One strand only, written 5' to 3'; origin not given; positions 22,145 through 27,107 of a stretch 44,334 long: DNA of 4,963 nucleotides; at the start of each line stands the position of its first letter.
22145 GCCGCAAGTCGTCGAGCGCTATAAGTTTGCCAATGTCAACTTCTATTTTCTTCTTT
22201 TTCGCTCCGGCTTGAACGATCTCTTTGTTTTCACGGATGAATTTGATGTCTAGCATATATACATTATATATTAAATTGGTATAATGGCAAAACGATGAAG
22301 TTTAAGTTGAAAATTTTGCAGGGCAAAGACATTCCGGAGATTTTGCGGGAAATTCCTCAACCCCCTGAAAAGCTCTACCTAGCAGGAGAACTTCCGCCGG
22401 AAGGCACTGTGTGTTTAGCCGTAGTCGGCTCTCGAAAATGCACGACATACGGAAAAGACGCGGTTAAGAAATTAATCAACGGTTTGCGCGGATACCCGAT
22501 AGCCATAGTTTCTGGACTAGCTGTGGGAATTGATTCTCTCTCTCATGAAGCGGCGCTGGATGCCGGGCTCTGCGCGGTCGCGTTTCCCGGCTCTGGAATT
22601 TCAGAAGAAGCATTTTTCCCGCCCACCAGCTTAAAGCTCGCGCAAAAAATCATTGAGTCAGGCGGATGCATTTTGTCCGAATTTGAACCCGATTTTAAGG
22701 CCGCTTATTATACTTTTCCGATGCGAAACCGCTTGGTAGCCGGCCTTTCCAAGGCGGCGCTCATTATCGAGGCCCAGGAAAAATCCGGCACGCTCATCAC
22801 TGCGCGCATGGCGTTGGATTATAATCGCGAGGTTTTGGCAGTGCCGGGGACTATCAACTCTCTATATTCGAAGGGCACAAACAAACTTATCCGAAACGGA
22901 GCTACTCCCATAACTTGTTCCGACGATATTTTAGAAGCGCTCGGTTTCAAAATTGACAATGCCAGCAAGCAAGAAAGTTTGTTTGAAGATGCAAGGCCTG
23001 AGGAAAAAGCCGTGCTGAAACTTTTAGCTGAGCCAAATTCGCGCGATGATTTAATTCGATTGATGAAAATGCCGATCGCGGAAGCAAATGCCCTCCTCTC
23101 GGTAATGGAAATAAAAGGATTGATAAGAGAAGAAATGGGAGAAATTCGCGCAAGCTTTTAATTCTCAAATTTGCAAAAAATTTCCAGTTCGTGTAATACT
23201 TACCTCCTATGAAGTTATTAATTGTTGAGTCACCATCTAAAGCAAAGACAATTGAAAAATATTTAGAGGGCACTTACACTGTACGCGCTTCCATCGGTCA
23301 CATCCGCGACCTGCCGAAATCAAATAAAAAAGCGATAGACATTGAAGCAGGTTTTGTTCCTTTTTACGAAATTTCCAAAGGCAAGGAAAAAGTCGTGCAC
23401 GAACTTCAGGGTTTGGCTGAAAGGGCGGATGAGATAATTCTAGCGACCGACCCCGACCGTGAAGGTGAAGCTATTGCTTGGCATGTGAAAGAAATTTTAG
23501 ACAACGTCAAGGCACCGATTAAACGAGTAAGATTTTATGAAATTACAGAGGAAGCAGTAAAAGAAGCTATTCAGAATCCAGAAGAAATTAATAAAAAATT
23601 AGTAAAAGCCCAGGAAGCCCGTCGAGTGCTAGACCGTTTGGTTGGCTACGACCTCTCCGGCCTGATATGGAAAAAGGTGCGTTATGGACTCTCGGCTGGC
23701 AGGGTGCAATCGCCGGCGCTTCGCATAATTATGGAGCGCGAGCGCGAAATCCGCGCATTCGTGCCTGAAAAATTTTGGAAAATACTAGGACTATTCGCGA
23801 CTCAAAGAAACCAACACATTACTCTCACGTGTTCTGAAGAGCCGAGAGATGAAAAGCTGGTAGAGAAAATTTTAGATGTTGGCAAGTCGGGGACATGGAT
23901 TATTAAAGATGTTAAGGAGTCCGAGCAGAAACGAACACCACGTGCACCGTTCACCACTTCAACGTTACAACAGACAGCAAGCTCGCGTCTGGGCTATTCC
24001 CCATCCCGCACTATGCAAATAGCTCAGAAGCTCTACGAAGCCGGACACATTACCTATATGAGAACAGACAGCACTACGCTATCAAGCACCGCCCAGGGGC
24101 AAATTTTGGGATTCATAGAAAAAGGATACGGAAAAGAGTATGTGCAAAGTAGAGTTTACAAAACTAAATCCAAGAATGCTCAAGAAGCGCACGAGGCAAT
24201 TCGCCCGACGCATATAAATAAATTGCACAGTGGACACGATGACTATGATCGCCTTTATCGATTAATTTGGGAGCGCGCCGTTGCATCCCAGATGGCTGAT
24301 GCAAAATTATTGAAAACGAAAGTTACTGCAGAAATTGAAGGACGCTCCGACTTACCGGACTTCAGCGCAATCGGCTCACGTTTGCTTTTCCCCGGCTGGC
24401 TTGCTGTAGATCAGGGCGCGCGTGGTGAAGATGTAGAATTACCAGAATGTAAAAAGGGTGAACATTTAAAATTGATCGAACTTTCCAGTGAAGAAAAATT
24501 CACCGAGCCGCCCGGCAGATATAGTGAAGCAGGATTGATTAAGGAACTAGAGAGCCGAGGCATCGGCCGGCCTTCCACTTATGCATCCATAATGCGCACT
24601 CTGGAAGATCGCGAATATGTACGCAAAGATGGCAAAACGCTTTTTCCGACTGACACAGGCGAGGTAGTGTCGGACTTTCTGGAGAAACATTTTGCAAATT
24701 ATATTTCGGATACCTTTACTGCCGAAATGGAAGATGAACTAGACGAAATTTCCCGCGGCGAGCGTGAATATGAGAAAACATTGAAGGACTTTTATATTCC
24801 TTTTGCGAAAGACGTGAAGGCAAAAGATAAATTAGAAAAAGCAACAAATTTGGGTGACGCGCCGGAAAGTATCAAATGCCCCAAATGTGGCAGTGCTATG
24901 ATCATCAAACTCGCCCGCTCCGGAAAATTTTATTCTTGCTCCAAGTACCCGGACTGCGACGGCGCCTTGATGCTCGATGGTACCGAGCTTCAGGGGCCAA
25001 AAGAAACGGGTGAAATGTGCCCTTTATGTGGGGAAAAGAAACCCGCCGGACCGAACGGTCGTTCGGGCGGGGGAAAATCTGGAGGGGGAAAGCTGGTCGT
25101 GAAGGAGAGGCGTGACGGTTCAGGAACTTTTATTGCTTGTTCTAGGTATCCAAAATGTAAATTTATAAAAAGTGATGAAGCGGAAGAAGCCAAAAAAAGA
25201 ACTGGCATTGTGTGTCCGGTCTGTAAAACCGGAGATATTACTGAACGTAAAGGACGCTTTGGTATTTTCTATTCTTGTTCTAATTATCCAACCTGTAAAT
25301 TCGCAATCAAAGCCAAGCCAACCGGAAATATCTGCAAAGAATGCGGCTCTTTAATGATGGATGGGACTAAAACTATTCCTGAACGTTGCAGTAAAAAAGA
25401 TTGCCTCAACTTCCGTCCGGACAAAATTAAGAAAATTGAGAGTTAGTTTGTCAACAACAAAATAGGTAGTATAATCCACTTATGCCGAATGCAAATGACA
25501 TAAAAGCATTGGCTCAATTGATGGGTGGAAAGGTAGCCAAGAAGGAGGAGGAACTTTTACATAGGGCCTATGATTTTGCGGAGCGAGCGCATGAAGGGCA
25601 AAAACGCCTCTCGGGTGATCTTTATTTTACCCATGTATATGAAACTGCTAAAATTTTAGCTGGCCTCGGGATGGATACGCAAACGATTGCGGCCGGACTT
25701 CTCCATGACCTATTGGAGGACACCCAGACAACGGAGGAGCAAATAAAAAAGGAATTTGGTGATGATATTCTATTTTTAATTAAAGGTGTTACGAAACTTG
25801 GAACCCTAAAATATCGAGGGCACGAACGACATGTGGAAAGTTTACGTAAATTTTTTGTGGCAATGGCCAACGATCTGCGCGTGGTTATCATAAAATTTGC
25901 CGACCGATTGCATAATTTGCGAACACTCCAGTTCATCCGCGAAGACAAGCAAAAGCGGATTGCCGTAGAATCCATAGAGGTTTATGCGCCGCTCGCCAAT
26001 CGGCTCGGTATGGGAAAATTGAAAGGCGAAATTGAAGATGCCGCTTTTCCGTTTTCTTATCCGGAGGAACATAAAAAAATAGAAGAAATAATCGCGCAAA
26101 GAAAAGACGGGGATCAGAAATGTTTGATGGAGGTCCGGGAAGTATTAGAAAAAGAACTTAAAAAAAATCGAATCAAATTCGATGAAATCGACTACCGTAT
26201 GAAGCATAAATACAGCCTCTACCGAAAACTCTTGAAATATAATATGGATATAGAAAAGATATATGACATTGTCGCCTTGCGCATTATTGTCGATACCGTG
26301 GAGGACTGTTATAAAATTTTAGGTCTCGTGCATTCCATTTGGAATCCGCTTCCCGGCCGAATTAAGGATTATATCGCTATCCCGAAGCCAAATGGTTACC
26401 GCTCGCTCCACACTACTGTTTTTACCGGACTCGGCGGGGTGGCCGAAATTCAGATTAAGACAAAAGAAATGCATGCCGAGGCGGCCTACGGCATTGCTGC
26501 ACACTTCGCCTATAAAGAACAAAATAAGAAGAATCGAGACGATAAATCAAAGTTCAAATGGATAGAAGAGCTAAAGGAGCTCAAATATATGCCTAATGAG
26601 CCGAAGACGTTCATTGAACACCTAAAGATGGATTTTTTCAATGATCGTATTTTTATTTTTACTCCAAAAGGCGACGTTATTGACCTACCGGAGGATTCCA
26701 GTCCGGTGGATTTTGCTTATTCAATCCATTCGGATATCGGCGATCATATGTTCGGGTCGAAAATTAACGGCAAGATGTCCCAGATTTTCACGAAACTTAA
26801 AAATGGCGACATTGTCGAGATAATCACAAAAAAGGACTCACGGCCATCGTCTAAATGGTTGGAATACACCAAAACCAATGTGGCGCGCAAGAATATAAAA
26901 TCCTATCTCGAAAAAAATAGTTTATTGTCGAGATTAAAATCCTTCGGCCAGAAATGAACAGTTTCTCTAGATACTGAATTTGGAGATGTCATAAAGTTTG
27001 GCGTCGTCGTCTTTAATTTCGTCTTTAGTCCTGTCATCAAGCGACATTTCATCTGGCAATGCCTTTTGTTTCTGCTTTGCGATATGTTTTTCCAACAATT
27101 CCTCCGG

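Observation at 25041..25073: GC-rich palindromic repeat family inserted in frame in topA, with a second copy in guaB, read in the same frame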

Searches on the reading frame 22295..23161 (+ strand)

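Call 13: search_protein_families(library=pfam, proteins=[window:22295-23161:+])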
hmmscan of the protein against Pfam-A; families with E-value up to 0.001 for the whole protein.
window:22295-23161:+ (288 aa): 2 families
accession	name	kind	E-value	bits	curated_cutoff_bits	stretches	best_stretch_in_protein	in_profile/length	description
PF02481.21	DNA_processg_A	-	3.2e-64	216.4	29.6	1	3-207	7-211/212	DNA recombination-mediator protein A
PF17782.7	DprA_WH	-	1.6e-07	31.7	22.9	1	233-280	10-58/61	DprA winged helix domain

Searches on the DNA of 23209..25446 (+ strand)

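Call 44: search_rna_families(sources=[L004, L031, L085, L124], threshold=gathering)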
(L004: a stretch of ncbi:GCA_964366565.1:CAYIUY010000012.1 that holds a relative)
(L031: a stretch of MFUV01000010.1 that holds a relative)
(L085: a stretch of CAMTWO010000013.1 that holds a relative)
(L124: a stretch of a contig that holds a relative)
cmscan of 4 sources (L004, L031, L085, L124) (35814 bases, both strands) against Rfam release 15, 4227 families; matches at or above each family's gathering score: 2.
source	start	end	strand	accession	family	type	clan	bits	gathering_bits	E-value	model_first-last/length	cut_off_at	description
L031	6683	6753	-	RF00005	tRNA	Gene; tRNA;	CL00001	64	29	8e-12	1-71/71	no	tRNA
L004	3226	3296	-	RF00005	tRNA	Gene; tRNA;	CL00001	63.5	29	1.1e-11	1-71/71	no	tRNA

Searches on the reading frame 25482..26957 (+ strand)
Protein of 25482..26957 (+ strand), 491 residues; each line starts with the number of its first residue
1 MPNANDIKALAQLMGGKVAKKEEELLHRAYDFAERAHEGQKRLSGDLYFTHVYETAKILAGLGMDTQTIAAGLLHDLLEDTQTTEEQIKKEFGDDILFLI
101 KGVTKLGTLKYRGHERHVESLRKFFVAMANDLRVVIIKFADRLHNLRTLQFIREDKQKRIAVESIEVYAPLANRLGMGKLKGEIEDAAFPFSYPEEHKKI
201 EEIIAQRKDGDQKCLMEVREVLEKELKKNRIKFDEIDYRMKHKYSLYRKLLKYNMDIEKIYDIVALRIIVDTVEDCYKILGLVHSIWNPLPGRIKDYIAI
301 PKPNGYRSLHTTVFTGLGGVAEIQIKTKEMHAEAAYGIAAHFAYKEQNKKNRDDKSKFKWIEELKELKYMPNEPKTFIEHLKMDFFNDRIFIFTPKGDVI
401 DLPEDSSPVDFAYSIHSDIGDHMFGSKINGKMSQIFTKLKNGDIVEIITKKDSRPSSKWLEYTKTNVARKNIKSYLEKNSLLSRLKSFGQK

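Call 13: search_protein_families(library=pfam, proteins=[window:25482-26957:+])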
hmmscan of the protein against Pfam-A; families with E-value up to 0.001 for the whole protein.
window:25482-26957:+ (491 aa): 4 families
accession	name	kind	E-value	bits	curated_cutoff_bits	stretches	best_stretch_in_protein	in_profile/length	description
PF13328.12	HD_4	-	5.7e-46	156.5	27.2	1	29-177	1-155/156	HD domain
PF04607.23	RelA_SpoT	-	9e-39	132.7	27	1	239-348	2-112/113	Region found in RelA / SpoT proteins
PF02824.27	TGS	-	1.3e-20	73.6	22.2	1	390-449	1-60/60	TGS domain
PF01966.28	HD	-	9e-12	45.7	22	1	48-145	1-115/116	HD domain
